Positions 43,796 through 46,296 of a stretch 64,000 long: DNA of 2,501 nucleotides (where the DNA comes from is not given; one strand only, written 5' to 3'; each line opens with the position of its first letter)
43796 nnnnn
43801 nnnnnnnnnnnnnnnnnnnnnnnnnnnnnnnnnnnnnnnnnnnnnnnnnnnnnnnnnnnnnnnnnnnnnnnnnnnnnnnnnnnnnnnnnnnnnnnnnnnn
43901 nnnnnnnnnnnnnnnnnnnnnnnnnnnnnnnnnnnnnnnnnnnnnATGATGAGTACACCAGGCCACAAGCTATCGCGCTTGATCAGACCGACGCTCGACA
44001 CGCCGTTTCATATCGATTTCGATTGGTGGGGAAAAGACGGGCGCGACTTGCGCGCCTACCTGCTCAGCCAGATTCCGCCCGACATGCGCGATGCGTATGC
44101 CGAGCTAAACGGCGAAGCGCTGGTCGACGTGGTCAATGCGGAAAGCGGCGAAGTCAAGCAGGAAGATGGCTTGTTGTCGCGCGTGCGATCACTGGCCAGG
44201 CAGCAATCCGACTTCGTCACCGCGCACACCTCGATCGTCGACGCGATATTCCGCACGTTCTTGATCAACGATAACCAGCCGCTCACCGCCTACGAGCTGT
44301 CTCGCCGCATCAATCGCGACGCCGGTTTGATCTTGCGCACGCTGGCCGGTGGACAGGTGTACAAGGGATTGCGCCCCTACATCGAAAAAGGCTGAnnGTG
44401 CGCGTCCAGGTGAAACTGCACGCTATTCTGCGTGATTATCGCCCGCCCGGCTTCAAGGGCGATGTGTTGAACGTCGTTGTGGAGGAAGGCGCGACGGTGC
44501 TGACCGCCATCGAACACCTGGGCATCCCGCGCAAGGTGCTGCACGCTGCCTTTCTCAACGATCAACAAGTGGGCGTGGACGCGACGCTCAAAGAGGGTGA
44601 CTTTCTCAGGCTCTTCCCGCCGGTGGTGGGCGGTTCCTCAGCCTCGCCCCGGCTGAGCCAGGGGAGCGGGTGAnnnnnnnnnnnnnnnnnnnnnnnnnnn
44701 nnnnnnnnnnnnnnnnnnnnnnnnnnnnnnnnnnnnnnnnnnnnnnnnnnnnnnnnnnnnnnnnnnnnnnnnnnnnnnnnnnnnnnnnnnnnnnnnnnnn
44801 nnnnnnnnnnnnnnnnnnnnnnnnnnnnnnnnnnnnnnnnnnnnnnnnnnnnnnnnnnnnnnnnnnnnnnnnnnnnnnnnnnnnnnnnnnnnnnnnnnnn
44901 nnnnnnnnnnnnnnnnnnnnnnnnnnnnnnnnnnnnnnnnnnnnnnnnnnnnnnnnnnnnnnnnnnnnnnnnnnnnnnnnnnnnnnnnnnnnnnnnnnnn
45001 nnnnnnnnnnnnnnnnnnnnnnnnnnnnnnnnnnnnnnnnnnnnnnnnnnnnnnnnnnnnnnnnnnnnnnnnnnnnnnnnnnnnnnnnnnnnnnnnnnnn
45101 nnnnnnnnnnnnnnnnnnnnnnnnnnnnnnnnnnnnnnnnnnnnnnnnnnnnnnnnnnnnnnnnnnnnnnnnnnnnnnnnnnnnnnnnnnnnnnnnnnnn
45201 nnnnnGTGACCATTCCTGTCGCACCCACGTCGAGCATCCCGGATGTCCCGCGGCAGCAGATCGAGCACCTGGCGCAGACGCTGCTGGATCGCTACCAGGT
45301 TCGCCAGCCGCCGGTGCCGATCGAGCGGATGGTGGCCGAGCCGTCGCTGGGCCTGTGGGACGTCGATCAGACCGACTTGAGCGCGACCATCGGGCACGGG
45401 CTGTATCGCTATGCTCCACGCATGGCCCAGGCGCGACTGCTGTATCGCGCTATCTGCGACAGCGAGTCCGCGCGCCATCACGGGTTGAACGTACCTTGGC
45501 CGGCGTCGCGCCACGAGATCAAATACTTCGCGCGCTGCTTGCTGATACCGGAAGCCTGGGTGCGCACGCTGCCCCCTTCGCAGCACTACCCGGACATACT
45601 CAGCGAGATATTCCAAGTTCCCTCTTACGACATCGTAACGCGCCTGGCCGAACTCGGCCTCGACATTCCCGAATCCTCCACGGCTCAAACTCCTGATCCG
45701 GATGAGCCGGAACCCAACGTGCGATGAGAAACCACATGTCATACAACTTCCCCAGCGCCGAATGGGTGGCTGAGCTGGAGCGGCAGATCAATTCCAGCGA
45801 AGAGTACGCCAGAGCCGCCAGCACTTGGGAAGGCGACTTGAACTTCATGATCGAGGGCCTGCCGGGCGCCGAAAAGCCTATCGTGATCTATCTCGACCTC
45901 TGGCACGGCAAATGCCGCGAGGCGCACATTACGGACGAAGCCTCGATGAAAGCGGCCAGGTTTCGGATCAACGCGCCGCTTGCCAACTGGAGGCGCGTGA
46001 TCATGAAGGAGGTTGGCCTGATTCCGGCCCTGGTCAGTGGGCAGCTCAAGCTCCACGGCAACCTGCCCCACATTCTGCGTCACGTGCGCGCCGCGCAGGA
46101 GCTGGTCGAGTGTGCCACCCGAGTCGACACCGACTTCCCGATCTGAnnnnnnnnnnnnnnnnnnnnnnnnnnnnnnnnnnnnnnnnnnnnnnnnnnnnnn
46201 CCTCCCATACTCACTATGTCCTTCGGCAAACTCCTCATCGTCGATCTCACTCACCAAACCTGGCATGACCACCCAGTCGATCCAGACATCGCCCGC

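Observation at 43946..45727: Candidate uncharacterised module: wHTH-like protein + MoaD/ThiS-like beta-grasp with post-GG tail + SLOG/2-deoxyribosyltransferase-like protein, ending inside tRNA-Arg and followed by a dead ImmA/IrrE-like protein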

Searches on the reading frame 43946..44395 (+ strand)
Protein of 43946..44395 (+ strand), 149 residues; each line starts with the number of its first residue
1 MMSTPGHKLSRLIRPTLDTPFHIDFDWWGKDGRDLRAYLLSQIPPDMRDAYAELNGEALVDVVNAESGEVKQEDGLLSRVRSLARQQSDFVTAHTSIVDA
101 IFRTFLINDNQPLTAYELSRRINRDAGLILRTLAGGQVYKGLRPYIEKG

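Call 3: search_protein_families(library=pfam, proteins=[window:43946-44395:+], max_evalue=0.1)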
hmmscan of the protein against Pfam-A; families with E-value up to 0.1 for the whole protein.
window:43946-44395:+ (149 aa): 0 families

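Call 4: search_protein_families(library=ncbifam, proteins=[window:43946-44395:+], max_evalue=0.1)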
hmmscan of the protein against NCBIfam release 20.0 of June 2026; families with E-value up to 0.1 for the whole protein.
window:43946-44395:+ (149 aa): 1 family
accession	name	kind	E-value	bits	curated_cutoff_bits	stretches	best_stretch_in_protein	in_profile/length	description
NF045523.1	MXAN_5453_fam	exception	0.023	13.2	500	1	27-61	72-106/544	MXAN_5453 family MXYO-CTERM-anchored protein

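Call 6: search_protein_families(library=padloc, proteins=[window:43946-44395:+], max_evalue=0.1)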
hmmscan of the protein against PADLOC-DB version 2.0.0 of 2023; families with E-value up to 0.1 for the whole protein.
window:43946-44395:+ (149 aa): 0 families

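Call 11: find_homologous_proteins(query=window:43946-44395:+)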
Query window:43946-44395:+ (149 aa): 150 proteins with E <= 0.001 among 219 candidates; the best 120 are listed.
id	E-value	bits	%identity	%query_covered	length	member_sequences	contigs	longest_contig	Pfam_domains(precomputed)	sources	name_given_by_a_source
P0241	1.0e-92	326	100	99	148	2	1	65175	-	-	-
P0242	2.8e-74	266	80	99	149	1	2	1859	-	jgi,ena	-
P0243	4.7e-72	259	78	99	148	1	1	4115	-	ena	-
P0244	1.2e-68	248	74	99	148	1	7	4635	-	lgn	-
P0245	8.2e-67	242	76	95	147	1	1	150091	-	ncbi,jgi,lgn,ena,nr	ncbi:MAG TPA: hypothetical protein VJG32_21870 [Anaerolineae bacterium]|nr:hypothetical protein [Ana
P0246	8.5e-67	242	77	94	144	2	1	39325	-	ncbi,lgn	-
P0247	2.3e-66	240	75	95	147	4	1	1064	-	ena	-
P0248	2.8e-66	240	74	98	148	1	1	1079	-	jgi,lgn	-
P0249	4.2e-66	239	71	98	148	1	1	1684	-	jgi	jgi:hypothetical protein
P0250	8.7e-66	238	72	98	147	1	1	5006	-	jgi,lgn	jgi:hypothetical protein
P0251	2.0e-65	237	75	99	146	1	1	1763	-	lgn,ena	-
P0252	9.0e-65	235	75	95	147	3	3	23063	-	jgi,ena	-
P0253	1.0e-64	235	70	99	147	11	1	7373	-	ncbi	ncbi:MAG: hypothetical protein ACRDGG_07880 [Anaerolineae bacterium]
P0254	1.5e-64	234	72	98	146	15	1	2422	-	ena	-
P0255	4.6e-63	230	71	98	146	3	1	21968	-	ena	-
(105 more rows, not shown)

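Call 18: search_solved_structures(query=A3, max_evalue=10)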
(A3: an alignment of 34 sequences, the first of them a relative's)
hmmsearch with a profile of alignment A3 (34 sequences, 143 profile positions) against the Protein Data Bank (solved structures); distinct sequences matched with E-value up to 10: 2.
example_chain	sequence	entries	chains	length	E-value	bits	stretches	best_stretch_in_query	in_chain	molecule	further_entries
8rx8_A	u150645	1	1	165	0.25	14.5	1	93-119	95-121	Probable calcium-binding protein CML18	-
2gno_A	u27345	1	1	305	1.2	12.3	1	38-113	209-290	DNA polymerase III, gamma subunit-related protein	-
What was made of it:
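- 43946..44395 (+): A: a 149-aa orphan-family protein and the invariant partner of E. It has a conserved N-terminal motif (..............) and a wHTH-like C-terminus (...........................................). No PDB or Pfam match (calls 3, 18).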

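Call 38: find_encoding_contigs(protein=P0241, flank=7000, max_places=3)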
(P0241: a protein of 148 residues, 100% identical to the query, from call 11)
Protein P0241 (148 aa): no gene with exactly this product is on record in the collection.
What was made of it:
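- Tried and rejected: (4) Looking up the window's own contig through the exact A protein found nothing on record (call 38).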

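Call 50: search_protein_families(library=pfam, alignment_id=A3, max_evalue=1)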
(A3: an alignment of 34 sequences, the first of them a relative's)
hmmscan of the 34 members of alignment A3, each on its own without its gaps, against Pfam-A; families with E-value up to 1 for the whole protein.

A. member 1, P0241 (148 aa): 0 families

B. families by the number of members that match (of 34 scanned): 22 families
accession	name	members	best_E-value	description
PF25318.1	WH_GDS1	8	0.0091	GDS1 winged helix domain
PF12840.13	HTH_20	6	0.01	Helix-turn-helix domain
PF13936.12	HTH_38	4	0.0074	Helix-turn-helix domain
PF09640.15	DUF2027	2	0.012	Domain of unknown function (DUF2027)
PF12802.13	MarR_2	2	0.036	MarR family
PF17782.7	DprA_WH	2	0.097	DprA winged helix domain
PF13412.12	HTH_24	2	0.14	Winged helix-turn-helix DNA-binding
PF17372.7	DUF5394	2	0.21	Family of unknown function (DUF5394)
PF25213.1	HVO_A0261_N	1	0.0088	HVO_A0261 N-terminal domain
PF15335.11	CAAP1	1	0.019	Caspase activity and apoptosis inhibitor 1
PF13560.12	HTH_31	1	0.044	Helix-turn-helix domain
PF22727.1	NCH2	1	0.063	NACHT C-terminal Helical domain 2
PF08279.18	HTH_11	1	0.091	HTH domain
PF09339.16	HTH_IclR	1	0.099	IclR helix-turn-helix domain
PF04545.22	Sigma70_r4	1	0.1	Sigma-70, region 4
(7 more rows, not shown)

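Call 70: search_protein_families(library=phrogs, proteins=[window:43946-44395:+], max_evalue=0.01)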
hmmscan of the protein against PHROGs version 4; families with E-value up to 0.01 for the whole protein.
window:43946-44395:+ (149 aa): 0 families

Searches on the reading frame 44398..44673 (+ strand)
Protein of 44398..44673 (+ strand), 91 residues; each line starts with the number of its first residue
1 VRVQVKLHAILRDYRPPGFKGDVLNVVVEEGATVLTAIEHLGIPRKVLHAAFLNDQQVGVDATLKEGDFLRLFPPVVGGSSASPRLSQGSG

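Call 3: search_protein_families(library=pfam, proteins=[window:44398-44673:+], max_evalue=0.1)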
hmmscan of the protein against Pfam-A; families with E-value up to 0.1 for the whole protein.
window:44398-44673:+ (91 aa): 2 families
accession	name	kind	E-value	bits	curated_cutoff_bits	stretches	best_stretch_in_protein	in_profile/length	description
PF14451.12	Ub-Mut7C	-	4.4e-08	33.4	23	1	3-74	4-75/81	Mut7-C ubiquitin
PF02597.26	ThiS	-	3.3e-07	31.2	22.5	1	25-79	15-76/76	ThiS family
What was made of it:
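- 44398..44673 (+): B: a MoaD/ThiS/SAMP-type beta-grasp (Ubl). It has a conserved FPPVVGG motif followed by a 12-residue tail that corresponds to the linker of the fused relatives. Pfam Ub-Mut7C 4.4e-8 and ThiS 3.3e-7, both above cut-off (call 3).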

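Call 4: search_protein_families(library=ncbifam, proteins=[window:44398-44673:+], max_evalue=0.1)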
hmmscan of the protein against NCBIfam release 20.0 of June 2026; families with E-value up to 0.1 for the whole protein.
window:44398-44673:+ (91 aa): 4 families
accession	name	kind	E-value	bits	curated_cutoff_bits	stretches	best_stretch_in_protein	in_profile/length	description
NF041918.1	SAMP1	equivalog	4.3e-06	27.2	60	1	56-79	68-91/91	ubiquitin-like small modifier protein 1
TIGR01687.1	moaD_arch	subfamily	0.00086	19.7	49.5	1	54-79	61-88/88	MoaD family protein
NF008347.0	PRK11130.1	equivalog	0.0032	18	94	1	52-79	54-81/81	molybdopterin synthase sulfur carrier subunit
TIGR01682.1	moaD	equivalog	0.07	14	66.15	1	50-79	52-80/80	molybdopterin converting factor subunit 1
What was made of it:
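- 44398..44673 (+): NCBIfam SAMP1 and MoaD models score below cut-off (call 4).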

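Call 6: search_protein_families(library=padloc, proteins=[window:44398-44673:+], max_evalue=0.1)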
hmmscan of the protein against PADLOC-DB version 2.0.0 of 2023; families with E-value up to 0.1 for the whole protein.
window:44398-44673:+ (91 aa): 0 families

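Call 70: search_protein_families(library=phrogs, proteins=[window:44398-44673:+], max_evalue=0.01)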
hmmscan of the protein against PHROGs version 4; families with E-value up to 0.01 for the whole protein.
window:44398-44673:+ (91 aa): 0 families

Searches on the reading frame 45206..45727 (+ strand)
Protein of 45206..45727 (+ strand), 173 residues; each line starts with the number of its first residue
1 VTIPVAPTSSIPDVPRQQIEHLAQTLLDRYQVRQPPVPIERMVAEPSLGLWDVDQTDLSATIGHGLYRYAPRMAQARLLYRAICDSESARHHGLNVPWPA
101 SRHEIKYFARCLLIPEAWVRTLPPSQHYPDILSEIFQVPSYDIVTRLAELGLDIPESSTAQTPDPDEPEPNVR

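Call 3: search_protein_families(library=pfam, proteins=[window:45206-45727:+], max_evalue=0.1)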
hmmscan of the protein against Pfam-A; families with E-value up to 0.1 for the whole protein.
window:45206-45727:+ (173 aa): 1 family
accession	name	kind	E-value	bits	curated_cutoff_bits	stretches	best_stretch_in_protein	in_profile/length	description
PF06114.19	Peptidase_M78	-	0.087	13.1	22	0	101-139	74-114/123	IrrE N-terminal-like domain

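Call 4: search_protein_families(library=ncbifam, proteins=[window:45206-45727:+], max_evalue=0.1)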
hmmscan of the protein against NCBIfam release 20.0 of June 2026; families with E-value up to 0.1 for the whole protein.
window:45206-45727:+ (173 aa): 0 families

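Call 6: search_protein_families(library=padloc, proteins=[window:45206-45727:+], max_evalue=0.1)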
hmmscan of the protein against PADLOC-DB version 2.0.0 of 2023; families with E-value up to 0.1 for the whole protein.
window:45206-45727:+ (173 aa): 0 families

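Call 48: search_protein_representatives(protein=window:45206-45727:+)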
Query: 173 residues. Proteins with E-value up to 0.001 (for the whole library): 61; up to 1e-10: 23; up to 1e-30: 2. The best 61 are listed.
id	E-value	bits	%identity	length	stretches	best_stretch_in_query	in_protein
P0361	2.1e-48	180.6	55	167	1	15-158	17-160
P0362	1.9e-32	128.6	57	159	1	13-113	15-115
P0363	2.9e-29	118.3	46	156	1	12-156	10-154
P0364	1.7e-27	112.5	41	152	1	16-158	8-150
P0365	3.1e-23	98.6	61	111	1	84-158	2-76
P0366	3.0e-18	82.4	41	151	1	8-151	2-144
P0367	9.4e-18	80.8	35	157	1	12-153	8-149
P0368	2.9e-16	75.9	36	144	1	17-150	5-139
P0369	1.1e-15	74.0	35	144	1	16-152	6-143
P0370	2.1e-15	73.1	41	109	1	6-99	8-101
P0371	4.0e-14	68.9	32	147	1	16-155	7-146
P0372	5.7e-14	68.4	33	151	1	19-152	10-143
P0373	7.2e-14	68.1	37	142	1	17-151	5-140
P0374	1.1e-13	67.6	36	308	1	16-150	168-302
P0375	1.3e-13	67.3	37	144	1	18-150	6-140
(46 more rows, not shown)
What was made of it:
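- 45206..45727 (+): D: a 173-aa protein of a small M78(ImmA/IrrE)-related family that has no HExxH in any member. It is an occasional neighbour downstream of the tRNA and is not core. 61 representatives (call 48).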

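Call 53: search_protein_families(library=pfam, alignment_id=A5, max_evalue=0.1)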
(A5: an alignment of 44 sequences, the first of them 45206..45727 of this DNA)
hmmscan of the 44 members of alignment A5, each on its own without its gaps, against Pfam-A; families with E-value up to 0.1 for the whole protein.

A. member 1, window:45206-45727:+ (173 aa): 1 family
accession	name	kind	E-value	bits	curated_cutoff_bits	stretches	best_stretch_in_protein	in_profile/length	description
PF06114.19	Peptidase_M78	-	0.087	13.1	22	0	101-139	74-114/123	IrrE N-terminal-like domain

B. families by the number of members that match (of 44 scanned): 20 families
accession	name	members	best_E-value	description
PF06114.19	Peptidase_M78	19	1.6e-05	IrrE N-terminal-like domain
PF03602.21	Cons_hypoth95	2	1.7e-37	Conserved hypothetical protein 95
PF21784.3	Bflower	2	8.2e-10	4-fold beta flower protein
PF21785.3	Bflower_2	2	0.00035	5-fold beta-flower protein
PF00072.30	Response_reg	1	1.7e-14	Response regulator receiver domain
PF03259.23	Robl_LC7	1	1.9e-08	Roadblock/LC7 domain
PF05175.20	MTS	1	2.4e-08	Methyltransferase small domain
PF02005.22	TRM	1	1.6e-06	N2,N2-dimethylguanosine tRNA methyltransferase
PF13649.12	Methyltransf_25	1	1.7e-06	Methyltransferase domain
PF13847.12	Methyltransf_31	1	1.6e-05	Methyltransferase domain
PF06325.19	PrmA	1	0.0012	Ribosomal protein L11 methyltransferase (PrmA)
PF02475.24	TRM5-TYW2_MTfase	1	0.016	TRM5/TYW2 methyltransferase domain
PF02086.21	MethyltransfD12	1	0.018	D12 class N6 adenine-specific DNA methyltransferase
PF06490.17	FleQ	1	0.021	Flagellar regulatory protein FleQ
PF24410.1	wHTH-HSP90_Na-assoc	1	0.03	wHTH-Hsp90_Na associated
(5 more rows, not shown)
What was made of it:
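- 45206..45727 (+): 19 of 44 members hit Peptidase_M78 (call 53).
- On ImmA/IrrE (Peptidase_M78) for protein D: The family-level relation is weak, with 19 of 44 members hitting the model (call 53).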

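Call 70: search_protein_families(library=phrogs, proteins=[window:45206-45727:+], max_evalue=0.01)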
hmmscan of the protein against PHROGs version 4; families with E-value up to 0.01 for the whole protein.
window:45206-45727:+ (173 aa): 0 families

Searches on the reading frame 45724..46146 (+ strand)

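Call 3: search_protein_families(library=pfam, proteins=[window:45724-46146:+], max_evalue=0.1)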
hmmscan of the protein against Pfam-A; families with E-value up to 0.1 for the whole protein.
window:45724-46146:+ (140 aa): 1 family
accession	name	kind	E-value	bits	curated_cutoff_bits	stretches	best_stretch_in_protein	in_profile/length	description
PF02036.22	SCP2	-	5.8e-07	30.2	21.3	1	17-115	3-91/101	SCP-2 sterol transfer family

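Call 4: search_protein_families(library=ncbifam, proteins=[window:45724-46146:+], max_evalue=0.1)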
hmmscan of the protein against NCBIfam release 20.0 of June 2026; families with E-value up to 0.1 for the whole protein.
window:45724-46146:+ (140 aa): 0 families

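Call 6: search_protein_families(library=padloc, proteins=[window:45724-46146:+], max_evalue=0.1)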
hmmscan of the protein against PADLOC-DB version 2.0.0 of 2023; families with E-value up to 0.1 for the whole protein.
window:45724-46146:+ (140 aa): 0 families
